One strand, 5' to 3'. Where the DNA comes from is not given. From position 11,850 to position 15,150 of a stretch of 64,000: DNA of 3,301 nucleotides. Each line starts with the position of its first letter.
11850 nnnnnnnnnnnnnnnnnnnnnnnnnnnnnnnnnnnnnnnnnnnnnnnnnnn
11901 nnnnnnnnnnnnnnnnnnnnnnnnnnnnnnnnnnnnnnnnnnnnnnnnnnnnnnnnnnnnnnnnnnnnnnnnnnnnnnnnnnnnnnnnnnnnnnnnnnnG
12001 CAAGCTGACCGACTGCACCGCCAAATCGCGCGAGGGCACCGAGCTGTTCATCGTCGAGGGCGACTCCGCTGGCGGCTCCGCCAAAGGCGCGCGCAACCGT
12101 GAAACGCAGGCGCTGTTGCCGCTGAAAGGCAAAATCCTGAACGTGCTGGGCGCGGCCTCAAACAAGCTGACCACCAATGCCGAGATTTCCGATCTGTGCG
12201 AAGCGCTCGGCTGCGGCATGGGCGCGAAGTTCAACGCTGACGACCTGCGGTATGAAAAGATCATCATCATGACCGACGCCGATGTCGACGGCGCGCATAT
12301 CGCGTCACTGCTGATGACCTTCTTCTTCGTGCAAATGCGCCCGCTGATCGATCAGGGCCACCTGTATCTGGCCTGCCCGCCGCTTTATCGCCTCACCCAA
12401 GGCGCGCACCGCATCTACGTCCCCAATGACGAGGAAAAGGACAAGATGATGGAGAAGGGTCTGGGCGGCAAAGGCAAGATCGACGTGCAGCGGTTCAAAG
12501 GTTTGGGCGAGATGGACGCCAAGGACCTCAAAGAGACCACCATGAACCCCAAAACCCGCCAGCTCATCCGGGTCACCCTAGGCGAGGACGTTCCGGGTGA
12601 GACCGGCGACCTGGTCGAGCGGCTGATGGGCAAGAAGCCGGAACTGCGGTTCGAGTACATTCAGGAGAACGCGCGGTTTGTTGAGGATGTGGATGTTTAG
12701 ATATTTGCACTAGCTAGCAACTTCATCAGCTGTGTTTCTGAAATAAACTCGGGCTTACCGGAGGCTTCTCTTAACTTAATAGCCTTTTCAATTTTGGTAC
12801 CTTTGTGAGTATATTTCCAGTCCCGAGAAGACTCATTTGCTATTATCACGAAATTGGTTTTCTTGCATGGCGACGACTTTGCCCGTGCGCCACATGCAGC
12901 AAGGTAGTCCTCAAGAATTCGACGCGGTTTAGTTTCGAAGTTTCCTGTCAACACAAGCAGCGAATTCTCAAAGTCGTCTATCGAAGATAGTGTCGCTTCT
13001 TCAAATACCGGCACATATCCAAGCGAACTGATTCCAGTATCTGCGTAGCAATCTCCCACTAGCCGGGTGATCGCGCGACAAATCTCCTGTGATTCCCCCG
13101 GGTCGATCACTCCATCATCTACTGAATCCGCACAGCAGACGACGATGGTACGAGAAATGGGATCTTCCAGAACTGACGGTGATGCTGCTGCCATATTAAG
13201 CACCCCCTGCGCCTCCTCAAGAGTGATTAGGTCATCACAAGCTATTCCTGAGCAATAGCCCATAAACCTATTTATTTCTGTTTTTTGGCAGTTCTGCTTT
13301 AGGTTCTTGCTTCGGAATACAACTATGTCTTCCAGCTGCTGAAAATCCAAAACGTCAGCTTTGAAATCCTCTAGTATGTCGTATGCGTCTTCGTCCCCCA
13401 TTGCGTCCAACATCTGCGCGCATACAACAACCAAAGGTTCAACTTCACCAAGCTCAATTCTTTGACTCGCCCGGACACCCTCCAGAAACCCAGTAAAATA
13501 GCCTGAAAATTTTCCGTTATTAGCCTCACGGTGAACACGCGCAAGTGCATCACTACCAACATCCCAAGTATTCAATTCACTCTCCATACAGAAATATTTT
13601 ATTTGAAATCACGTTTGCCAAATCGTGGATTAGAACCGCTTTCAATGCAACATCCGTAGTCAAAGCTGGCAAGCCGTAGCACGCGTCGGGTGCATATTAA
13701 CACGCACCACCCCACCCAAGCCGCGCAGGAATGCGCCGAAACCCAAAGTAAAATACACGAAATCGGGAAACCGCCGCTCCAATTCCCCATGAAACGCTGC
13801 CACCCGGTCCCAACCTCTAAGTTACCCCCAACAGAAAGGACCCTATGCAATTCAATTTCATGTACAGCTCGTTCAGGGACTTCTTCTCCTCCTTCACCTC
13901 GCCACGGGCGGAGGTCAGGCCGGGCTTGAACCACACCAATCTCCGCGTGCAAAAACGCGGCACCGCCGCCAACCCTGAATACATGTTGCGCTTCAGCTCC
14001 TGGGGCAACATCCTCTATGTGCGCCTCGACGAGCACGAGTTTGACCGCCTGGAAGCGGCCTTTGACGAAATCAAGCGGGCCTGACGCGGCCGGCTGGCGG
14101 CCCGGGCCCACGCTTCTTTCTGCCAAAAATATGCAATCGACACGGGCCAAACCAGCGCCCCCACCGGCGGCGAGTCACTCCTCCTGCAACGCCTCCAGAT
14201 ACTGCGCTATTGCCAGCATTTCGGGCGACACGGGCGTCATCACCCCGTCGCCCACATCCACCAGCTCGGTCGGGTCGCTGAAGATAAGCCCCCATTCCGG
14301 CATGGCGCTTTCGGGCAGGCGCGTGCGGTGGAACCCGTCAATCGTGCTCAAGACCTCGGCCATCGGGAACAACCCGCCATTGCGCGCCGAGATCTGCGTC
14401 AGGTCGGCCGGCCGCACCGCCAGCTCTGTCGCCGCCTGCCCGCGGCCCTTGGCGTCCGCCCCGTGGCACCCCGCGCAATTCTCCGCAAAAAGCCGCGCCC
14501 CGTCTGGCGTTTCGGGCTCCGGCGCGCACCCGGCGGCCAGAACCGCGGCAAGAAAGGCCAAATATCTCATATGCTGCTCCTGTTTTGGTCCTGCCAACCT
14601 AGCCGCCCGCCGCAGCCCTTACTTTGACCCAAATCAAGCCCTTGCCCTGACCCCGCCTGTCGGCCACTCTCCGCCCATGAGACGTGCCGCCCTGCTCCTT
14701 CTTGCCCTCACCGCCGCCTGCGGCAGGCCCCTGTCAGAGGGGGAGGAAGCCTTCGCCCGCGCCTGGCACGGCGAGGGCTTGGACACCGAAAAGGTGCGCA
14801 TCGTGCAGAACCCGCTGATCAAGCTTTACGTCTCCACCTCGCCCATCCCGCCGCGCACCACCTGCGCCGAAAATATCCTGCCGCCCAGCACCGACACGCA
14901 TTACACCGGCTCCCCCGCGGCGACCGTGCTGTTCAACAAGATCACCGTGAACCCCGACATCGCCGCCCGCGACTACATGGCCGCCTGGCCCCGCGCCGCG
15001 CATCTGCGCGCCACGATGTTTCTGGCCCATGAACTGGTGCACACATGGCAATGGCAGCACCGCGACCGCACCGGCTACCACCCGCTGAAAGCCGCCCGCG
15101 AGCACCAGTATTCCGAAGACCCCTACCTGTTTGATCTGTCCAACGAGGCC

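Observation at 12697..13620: Single-gene low-GC island: a BRCT-domain protein abutting parE with overlapping stop codons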

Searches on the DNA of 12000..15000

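Call 52: search_rna_families(source=window, start=12000, end=15000, threshold=evalue, max_evalue=1)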
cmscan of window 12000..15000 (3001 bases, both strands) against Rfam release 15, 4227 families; matches with E-value up to 1: 1.
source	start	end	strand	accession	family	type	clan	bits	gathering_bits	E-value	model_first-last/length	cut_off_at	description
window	12368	12423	-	RF02040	HOTTIP_1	Gene; lncRNA;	-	18.5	50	0.78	1-57/57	no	HOXA transcript at the distal tip, conserved region 1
